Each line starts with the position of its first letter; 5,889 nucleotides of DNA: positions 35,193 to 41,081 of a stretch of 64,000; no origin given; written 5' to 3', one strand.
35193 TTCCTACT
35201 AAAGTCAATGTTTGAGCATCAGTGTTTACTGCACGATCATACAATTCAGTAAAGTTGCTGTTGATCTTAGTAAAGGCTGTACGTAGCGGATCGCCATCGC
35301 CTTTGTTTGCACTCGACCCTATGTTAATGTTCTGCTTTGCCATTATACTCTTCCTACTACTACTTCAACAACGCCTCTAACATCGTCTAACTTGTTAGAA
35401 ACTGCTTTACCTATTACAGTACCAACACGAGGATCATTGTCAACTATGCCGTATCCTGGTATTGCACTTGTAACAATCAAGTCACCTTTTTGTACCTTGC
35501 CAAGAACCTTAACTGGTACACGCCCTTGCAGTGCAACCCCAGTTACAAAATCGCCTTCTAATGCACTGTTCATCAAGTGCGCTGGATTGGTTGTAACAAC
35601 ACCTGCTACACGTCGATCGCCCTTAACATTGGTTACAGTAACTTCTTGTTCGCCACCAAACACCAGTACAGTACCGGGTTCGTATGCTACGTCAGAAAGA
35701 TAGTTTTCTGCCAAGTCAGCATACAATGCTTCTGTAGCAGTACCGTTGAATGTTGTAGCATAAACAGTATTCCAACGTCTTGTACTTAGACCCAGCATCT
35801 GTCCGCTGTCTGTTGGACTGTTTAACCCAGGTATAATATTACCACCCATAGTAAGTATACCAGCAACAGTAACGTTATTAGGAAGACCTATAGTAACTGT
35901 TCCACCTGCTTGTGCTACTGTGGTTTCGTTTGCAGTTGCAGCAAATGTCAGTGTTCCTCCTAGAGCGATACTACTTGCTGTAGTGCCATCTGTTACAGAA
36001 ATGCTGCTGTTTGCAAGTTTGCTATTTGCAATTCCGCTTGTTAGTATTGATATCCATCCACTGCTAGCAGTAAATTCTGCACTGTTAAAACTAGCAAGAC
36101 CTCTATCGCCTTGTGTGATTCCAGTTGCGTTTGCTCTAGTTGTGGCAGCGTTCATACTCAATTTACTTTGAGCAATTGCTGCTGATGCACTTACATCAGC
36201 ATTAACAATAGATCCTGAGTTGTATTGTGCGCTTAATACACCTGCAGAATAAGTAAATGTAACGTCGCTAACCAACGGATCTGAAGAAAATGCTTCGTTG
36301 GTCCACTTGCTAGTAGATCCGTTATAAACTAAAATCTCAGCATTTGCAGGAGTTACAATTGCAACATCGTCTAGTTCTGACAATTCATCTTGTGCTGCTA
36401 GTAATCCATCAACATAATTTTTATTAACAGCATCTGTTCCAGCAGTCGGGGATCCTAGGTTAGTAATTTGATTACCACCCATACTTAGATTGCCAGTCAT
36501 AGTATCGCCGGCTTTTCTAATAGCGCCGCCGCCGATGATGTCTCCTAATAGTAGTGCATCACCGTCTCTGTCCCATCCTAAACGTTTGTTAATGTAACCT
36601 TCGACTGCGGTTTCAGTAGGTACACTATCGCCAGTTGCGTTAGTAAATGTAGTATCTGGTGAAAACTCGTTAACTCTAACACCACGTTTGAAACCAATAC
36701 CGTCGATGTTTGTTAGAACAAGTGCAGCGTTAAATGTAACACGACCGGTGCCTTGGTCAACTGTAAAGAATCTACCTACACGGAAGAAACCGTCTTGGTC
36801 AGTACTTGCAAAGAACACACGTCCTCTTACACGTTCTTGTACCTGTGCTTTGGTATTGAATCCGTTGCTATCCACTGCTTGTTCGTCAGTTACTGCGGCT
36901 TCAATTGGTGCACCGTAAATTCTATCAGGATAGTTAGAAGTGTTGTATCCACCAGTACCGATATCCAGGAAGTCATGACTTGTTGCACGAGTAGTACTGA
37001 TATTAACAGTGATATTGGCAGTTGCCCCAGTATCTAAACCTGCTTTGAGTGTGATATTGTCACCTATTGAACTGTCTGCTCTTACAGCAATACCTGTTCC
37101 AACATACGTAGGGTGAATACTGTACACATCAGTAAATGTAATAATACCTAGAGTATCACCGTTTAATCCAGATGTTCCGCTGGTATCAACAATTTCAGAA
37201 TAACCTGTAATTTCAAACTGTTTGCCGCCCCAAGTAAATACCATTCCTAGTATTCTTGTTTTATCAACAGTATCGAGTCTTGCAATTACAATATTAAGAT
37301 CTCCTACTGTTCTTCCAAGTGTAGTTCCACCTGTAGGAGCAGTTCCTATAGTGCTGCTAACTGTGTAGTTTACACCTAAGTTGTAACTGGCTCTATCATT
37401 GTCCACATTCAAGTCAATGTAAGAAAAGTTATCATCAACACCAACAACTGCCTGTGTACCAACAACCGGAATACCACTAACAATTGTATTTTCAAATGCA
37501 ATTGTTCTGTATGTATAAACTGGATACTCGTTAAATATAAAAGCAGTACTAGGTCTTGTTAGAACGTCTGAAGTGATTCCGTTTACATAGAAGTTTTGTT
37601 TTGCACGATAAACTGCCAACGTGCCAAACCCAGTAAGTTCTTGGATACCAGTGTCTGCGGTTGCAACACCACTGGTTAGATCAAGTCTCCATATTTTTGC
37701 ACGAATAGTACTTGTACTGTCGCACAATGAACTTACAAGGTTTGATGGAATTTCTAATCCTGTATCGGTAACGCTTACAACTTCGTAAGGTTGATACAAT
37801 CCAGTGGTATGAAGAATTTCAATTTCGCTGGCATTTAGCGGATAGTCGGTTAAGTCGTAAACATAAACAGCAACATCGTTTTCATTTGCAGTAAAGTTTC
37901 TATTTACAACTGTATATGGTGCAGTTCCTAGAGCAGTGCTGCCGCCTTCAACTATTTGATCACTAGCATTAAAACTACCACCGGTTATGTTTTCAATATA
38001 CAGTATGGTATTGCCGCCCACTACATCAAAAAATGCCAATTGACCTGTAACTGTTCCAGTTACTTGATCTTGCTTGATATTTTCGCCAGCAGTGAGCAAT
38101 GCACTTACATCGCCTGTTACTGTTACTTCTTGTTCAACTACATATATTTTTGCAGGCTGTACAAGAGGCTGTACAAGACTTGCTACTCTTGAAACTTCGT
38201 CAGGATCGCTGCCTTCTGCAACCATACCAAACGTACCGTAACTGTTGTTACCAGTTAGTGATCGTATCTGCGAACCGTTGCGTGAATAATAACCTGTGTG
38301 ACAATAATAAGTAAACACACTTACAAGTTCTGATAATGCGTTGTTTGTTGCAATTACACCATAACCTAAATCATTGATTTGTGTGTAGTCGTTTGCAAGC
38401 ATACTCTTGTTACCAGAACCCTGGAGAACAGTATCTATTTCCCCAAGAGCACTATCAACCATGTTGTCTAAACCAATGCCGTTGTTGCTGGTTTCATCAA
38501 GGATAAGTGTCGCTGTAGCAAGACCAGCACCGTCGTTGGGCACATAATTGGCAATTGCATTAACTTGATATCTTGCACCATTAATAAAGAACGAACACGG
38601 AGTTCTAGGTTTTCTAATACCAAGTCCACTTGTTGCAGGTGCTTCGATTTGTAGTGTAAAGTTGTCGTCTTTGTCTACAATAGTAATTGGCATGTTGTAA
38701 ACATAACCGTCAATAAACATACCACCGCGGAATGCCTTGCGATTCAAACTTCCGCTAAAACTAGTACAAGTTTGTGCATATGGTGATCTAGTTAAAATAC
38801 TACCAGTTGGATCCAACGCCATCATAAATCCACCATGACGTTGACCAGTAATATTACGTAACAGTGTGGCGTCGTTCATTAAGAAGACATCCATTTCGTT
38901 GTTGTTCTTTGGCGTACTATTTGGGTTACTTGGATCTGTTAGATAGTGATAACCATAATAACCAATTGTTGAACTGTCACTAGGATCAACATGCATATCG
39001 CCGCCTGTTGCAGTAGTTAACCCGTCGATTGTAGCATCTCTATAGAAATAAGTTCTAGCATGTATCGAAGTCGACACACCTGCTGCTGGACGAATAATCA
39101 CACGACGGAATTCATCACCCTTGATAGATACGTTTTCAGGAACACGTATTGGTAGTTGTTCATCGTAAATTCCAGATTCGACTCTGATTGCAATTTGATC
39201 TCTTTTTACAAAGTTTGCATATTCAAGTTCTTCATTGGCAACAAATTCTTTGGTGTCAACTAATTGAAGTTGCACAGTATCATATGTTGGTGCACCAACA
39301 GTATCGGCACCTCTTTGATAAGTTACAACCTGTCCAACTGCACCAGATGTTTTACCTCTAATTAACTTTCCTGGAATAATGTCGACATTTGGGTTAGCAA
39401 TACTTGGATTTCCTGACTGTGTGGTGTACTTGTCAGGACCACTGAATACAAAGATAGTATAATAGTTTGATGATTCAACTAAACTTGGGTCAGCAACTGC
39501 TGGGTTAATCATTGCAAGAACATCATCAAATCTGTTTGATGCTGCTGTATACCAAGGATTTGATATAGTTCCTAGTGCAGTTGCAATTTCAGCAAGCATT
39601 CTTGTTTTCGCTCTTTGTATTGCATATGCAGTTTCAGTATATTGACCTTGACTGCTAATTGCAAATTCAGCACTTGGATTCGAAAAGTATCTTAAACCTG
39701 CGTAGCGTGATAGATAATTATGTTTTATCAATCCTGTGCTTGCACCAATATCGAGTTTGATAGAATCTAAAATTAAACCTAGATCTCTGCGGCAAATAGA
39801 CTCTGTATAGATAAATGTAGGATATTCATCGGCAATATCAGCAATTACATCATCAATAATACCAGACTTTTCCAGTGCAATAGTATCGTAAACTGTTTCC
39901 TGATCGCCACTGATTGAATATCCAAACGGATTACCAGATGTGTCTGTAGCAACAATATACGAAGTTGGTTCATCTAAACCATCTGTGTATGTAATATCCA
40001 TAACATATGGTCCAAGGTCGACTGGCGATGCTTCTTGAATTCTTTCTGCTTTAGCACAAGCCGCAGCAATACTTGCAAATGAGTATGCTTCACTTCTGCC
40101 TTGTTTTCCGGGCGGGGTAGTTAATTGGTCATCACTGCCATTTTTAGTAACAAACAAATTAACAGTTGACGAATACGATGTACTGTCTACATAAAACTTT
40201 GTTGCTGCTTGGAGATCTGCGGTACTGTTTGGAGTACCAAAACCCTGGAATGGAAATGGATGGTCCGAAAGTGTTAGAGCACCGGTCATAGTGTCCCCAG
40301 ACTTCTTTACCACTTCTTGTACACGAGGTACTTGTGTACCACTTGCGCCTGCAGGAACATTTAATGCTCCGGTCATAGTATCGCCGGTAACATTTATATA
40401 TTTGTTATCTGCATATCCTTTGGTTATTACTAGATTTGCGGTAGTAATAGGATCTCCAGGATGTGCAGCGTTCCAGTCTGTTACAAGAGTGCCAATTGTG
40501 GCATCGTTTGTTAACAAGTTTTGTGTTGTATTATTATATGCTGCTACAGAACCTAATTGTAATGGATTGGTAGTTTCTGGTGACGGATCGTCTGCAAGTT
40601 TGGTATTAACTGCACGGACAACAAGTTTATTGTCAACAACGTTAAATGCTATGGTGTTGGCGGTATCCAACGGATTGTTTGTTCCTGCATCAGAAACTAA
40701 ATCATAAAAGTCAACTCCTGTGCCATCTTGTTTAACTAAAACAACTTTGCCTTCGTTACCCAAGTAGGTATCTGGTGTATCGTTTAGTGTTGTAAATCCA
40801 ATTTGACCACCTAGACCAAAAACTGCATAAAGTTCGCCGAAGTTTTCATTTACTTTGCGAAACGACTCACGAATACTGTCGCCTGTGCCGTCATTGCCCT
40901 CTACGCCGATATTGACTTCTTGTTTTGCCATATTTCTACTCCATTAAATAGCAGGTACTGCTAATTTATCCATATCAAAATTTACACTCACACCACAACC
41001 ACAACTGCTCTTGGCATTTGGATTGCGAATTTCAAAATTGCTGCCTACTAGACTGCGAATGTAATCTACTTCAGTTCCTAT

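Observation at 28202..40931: Module of five or six fibre genes sharing one N-terminal anchor domain but different distal domains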

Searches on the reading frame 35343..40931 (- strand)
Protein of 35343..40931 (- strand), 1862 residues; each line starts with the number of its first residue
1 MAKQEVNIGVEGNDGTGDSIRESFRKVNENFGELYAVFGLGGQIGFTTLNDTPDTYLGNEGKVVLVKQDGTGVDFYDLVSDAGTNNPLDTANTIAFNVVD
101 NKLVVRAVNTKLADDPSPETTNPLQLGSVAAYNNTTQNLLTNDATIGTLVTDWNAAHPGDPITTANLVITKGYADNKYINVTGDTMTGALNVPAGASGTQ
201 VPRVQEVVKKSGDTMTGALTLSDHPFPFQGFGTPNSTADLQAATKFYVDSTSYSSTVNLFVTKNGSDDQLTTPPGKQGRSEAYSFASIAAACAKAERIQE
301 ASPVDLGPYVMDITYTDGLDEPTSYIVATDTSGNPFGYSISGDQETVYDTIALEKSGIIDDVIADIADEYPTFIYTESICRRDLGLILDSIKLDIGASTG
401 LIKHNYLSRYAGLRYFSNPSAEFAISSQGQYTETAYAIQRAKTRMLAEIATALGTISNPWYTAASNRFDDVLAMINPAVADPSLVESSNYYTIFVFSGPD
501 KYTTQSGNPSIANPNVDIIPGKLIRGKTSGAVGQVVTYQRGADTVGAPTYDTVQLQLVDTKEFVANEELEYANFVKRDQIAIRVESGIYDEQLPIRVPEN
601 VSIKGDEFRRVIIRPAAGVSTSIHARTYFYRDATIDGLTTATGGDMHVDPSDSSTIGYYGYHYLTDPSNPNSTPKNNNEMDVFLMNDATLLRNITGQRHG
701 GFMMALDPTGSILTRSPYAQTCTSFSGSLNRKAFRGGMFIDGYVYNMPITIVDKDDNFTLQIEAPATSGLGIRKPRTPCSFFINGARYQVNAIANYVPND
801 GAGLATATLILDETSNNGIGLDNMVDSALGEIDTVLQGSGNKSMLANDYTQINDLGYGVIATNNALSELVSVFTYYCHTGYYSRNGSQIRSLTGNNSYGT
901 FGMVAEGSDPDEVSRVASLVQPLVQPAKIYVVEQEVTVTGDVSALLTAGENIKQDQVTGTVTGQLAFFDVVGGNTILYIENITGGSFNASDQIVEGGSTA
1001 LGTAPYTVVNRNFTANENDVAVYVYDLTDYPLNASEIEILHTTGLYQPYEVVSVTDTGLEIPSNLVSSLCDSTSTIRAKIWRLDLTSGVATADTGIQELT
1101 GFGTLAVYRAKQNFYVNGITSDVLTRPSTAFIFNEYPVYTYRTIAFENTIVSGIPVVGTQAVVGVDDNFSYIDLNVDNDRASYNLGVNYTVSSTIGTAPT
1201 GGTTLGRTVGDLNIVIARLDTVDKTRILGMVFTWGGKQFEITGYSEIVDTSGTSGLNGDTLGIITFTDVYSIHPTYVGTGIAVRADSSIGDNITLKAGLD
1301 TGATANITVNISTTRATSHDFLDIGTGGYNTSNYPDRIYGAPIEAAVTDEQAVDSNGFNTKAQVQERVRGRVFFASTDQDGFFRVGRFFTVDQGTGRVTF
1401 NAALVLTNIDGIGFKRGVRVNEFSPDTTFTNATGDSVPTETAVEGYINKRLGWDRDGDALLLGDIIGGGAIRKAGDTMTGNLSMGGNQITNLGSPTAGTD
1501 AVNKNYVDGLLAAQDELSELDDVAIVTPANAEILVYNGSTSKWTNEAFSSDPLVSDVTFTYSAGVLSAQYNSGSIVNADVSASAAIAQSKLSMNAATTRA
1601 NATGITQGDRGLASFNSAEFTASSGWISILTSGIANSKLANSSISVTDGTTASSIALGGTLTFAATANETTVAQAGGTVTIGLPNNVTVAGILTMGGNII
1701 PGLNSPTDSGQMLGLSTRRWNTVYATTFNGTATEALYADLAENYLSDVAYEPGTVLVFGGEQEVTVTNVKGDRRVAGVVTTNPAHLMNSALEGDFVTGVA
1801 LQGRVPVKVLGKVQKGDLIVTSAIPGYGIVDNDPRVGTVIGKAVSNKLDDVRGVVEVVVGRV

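Call 5: search_protein_families(library=pfam, proteins=[window:35343-40931:-], max_evalue=0.1)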
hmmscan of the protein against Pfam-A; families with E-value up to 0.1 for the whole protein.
window:35343-40931:- (1862 aa): 1 family
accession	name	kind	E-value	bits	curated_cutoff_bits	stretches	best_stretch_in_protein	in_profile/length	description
PF07880.17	T4_gp9_10_N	-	1e-05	26.1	25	1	3-39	1-37/175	Bacteriophage T4 gp9/10-like protein, N-terminal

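Call 7: search_protein_families(library=phrogs, proteins=[window:35343-40931:-], max_evalue=0.01)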
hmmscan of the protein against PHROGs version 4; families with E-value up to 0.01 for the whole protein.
window:35343-40931:- (1862 aa): 7 families
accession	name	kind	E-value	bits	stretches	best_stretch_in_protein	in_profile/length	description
phrog_9851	-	tail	7.8e-52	177.3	3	1306-1450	944-1078/1092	tail fiber protein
phrog_22593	-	unknown function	1.3e-14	55.1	1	1693-1856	241-397/400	-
phrog_19602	-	tail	1.3e-10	41.7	1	1708-1844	355-492/504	tail fiber protein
phrog_958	-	tail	2.3e-05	23.9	1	3-41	2-40/606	baseplate wedge subunit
phrog_18671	-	unknown function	0.00082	20.4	0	162-194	61-93/197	-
phrog_2012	-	tail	0.0011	19.9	1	1551-1607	128-184/212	minor tail protein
phrog_29752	-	unknown function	0.0013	19.5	1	1516-1609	52-142/195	-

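Call 8: search_dna_similar(query=window:35343-40931:-, collection=phages, mode=protein, max_rows=25)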
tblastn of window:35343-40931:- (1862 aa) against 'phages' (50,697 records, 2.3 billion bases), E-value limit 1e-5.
Records with a match: 57; places in all: 74; records where one place covers at least 80% of the query: 0.
Best place of each record, by identity: 60-80% 1; <60% 56.
By first word of the organism name: Campylobacter 17; Synechococcus 16; Pseudomonas 11; Prochlorococcus 4; Marine 3; Agrobacterium 2; Pelagibacter 1; Cyanophage 1; Sinorhizobium 1; Roseobacter 1.
By host as written in the record: - 13; Synechococcus sp. 9; Pseudomonas aeruginosa PAO1 5; Campylobacter jejuni 5; Campylobacter sp. 4; Synechococcus sp. WH8109 3; Pseudomonas aeruginosa 3; Synechococcus sp. WH7803 2; and 10 more.
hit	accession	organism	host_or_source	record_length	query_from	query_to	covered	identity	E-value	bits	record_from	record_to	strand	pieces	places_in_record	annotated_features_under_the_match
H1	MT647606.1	Pelagibacter phage Mosig EXVC030M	Candidatus Pelagibacter ubique HTCC1062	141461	582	1449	21%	35.7%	7e-21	237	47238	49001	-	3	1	putative tail fiber protein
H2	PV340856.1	Synechococcus phage Sf-FS3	Synechococcus sp. WH8102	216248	832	1449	13%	40.1%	7e-16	176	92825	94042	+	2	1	hypothetical protein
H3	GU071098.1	Synechococcus phage S-SSM7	Synechococcus sp. WH8109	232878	839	1449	13%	38.9%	2e-14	163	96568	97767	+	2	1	phage tail fiber-like protein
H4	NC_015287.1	Synechococcus phage S-SSM7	Synechococcus sp. WH8109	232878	839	1449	13%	38.9%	2e-14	163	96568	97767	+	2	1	tail fiber protein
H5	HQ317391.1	Cyanophage S-SSM6a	Synechococcus sp. WH8109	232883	839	1449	13%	38.9%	2e-14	163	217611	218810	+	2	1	hypothetical protein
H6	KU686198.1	Synechococcus phage S-CAM3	Synechococcus sp.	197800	841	1448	11%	42.5%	3e-16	170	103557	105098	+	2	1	tail fiber-like protein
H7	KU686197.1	Synechococcus phage S-CAM3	Synechococcus sp.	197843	841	1448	11%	42.5%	3e-16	170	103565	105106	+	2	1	tail fiber-like protein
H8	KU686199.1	Synechococcus phage S-CAM3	Synechococcus sp.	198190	841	1448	11%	42.5%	3e-16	170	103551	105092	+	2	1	tail fiber-like protein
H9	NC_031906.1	Synechococcus phage S-CAM3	Synechococcus sp.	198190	841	1448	11%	42.5%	3e-16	170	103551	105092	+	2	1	tail fiber protein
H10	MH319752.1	Marine virus AG-345-F15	single cell amplified by WGA-X; seawater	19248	841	1447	11%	42.4%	1e-17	177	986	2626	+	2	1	record has no annotation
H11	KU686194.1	Synechococcus phage S-CAM1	Synechococcus sp.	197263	841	1448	11%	42.1%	2e-17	168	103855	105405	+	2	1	polymorphic membrane protein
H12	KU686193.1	Synechococcus phage S-CAM1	Synechococcus sp.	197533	841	1448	11%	42.1%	2e-17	168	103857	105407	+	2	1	polymorphic membrane protein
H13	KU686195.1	Synechococcus phage S-CAM1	Synechococcus sp.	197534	841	1448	11%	42.1%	2e-17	168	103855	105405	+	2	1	polymorphic membrane protein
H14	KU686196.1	Synechococcus phage S-CAM1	Synechococcus sp.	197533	841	1448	11%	42.1%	2e-17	168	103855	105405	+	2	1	polymorphic membrane protein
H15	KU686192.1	Synechococcus phage S-CAM1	Synechococcus sp.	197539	841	1448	11%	42.1%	2e-17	168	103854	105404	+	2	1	polymorphic membrane protein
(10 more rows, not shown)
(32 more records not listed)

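Call 16: search_solved_structures(query=window:35343-40931:-, max_evalue=0.1, show_alignments=3)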
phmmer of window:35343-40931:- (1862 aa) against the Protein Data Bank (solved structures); distinct sequences matched with E-value up to 0.1: 0.

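Call 31: search_protein_families(library=ncbifam, proteins=[window:35343-40931:-], max_evalue=0.1)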
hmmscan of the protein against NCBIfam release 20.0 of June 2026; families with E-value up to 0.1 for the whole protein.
window:35343-40931:- (1862 aa): 0 families

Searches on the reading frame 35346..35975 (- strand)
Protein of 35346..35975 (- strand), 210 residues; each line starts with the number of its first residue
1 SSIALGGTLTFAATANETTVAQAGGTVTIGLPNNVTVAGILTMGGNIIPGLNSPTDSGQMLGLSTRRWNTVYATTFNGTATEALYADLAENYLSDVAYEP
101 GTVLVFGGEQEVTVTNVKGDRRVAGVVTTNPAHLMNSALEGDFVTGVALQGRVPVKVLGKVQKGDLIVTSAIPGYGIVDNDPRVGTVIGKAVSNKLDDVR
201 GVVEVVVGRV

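Call 94: search_solved_structures(query=A6, max_evalue=1, show_alignments=3)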
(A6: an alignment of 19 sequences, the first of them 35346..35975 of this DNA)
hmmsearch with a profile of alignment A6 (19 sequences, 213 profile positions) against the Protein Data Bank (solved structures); distinct sequences matched with E-value up to 1: 0.

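Call 95: search_protein_families(library=pfam, alignment_id=A6, max_evalue=1)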
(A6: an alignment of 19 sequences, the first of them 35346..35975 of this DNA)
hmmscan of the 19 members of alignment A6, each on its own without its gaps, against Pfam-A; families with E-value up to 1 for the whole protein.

A. member 1, window:35346-35975:- (210 aa): 0 families

B. families by the number of members that match (of 19 scanned): 5 families
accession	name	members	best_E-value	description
PF21571.2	ArgZ-like_C_1st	2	0.038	Arginine dihydrolase ArgZ-like, C-terminal, first region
PF22118.2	MtrF-like_dom-III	2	0.072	Decaheme cytochrome c component MtrF-like domain III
PF12219.14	End_tail_spike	1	0.052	Catalytic domain of bacteriophage endosialidase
PF10599.14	Nup_retrotrp_bd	1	0.13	Retro-transposon transporting motif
PF02159.20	Oest_recep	1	0.2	Oestrogen receptor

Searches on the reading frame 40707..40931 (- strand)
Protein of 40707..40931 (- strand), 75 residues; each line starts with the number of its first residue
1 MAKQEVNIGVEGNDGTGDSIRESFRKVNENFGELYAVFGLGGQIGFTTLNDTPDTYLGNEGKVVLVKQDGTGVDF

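Call 67: search_dna_similar(query=window:40707-40931:-, collection=phages, mode=protein, max_evalue=0.001, max_rows=40, rows=spread)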
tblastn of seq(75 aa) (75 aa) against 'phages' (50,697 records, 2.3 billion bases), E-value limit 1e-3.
Records with a match: 329; places in all: 333; records where one place covers at least 80% of the query: 0.
Best place of each record, by identity: 60-80% 13; <60% 316.
By first word of the organism name: Synechococcus 240; Cyanophage 50; Prochlorococcus 10; Caulobacter 9; Aeromonas 5; Methylophilales 4; Brevundimonas 3; Bertelyvirus 2; Cellulophaga 2; Phage 1; and 3 more.
By host as written in the record: - 110; Synechococcus 99; Synechococcus sp. WH7803 22; Synechococcus sp. WH8102 12; Synechococcus sp. 11; Caulobacter vibrioides CB15 11; Synechococcus sp. MW02 9; Synechococcus sp. WH8109 6; and 23 more.
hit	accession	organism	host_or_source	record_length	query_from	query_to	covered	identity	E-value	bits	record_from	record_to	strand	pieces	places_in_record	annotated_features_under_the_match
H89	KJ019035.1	Synechococcus phage ACG-2014d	-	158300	1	47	63%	53.2%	4e-5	45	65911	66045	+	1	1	baseplate wedge tail fiber connector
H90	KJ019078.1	Synechococcus phage ACG-2014d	-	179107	1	47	63%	53.2%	4e-5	45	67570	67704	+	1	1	baseplate wedge tail fiber connector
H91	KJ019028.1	Synechococcus phage ACG-2014d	-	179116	1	47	63%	53.2%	4e-5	45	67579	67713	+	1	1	baseplate wedge tail fiber connector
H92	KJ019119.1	Synechococcus phage ACG-2014d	-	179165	1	47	63%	53.2%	4e-5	45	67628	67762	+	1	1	baseplate wedge tail fiber connector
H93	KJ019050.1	Synechococcus phage ACG-2014d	-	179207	1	47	63%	53.2%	4e-5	45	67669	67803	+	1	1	baseplate wedge tail fiber connector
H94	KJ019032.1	Synechococcus phage ACG-2014d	-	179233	1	47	63%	53.2%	4e-5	45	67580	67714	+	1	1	baseplate wedge tail fiber connector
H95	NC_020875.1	Synechococcus phage S-SSM4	Synechococcus sp. WH8018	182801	1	47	63%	51.1%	7e-5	44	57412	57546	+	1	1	baseplate wedge tail fiber protein connector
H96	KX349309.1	Cyanophage S-RIM12_Np_22_1112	Synechococcus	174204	1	50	67%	48.0%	1e-7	52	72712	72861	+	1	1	baseplate wedge tail fiber connector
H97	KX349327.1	Cyanophage S-RIM12_WH_07_0310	USA: Vineyard Sound, Massachusetts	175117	1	50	67%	48.0%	1e-7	52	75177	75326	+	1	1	baseplate wedge tail fiber connector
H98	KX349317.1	Cyanophage S-RIM12_RW_25_0210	Synechococcus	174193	1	50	67%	48.0%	1e-7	52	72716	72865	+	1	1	baseplate wedge tail fiber connector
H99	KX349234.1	Synechococcus phage S-RIM2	Synechococcus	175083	1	50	67%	46.0%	4e-7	50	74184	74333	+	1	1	baseplate wedge tail fiber connector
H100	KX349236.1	Synechococcus phage S-RIM2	Synechococcus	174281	1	50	67%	46.0%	5e-7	50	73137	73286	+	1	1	baseplate wedge tail fiber connector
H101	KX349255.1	Synechococcus phage S-RIM2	Synechococcus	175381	1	50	67%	46.0%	5e-7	50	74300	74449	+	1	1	baseplate wedge tail fiber connector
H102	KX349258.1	Synechococcus phage S-RIM2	Synechococcus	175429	1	50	67%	46.0%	5e-7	50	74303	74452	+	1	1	baseplate wedge tail fiber connector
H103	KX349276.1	Synechococcus phage S-RIM2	Synechococcus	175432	1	50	67%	46.0%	5e-7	50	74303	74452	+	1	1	baseplate wedge tail fiber connector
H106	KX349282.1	Synechococcus phage S-RIM2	Synechococcus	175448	1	50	67%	46.0%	5e-7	50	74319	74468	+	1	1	baseplate wedge tail fiber connector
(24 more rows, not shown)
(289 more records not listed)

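Call 68: get_annotated_region(hit=H106, flank=18000)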
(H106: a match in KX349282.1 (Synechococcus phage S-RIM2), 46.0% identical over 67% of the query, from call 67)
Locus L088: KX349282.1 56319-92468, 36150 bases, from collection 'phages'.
description: Synechococcus phage S-RIM2 isolate W2_14_0910, complete genome.
organism: Synechococcus phage S-RIM2 (NCBI taxid 687800)
taxonomy: Viruses; Duplodnaviria; Heunggongvirae; Uroviricota; Caudoviricetes; Kyanoviridae; Nerrivikvirus; Nerrivikvirus srim2
host: Synechococcus; source: -; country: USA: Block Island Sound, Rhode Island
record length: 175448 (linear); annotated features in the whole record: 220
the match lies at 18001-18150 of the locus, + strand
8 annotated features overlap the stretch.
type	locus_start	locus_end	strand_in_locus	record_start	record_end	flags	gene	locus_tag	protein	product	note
CDS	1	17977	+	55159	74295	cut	-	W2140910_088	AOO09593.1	hypothetical protein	-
CDS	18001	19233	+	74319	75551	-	-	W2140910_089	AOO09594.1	baseplate wedge tail fiber connector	-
CDS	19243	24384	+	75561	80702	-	-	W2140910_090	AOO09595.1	hypothetical protein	-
CDS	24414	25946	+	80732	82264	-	-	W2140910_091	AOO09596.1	baseplate wedge subunit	-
CDS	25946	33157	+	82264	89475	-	-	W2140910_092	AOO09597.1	structural protein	-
CDS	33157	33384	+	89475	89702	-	-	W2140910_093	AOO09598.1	hypothetical protein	-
CDS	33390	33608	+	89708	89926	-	-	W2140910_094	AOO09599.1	hypothetical protein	-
CDS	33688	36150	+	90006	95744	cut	-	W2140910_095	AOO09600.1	structural protein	-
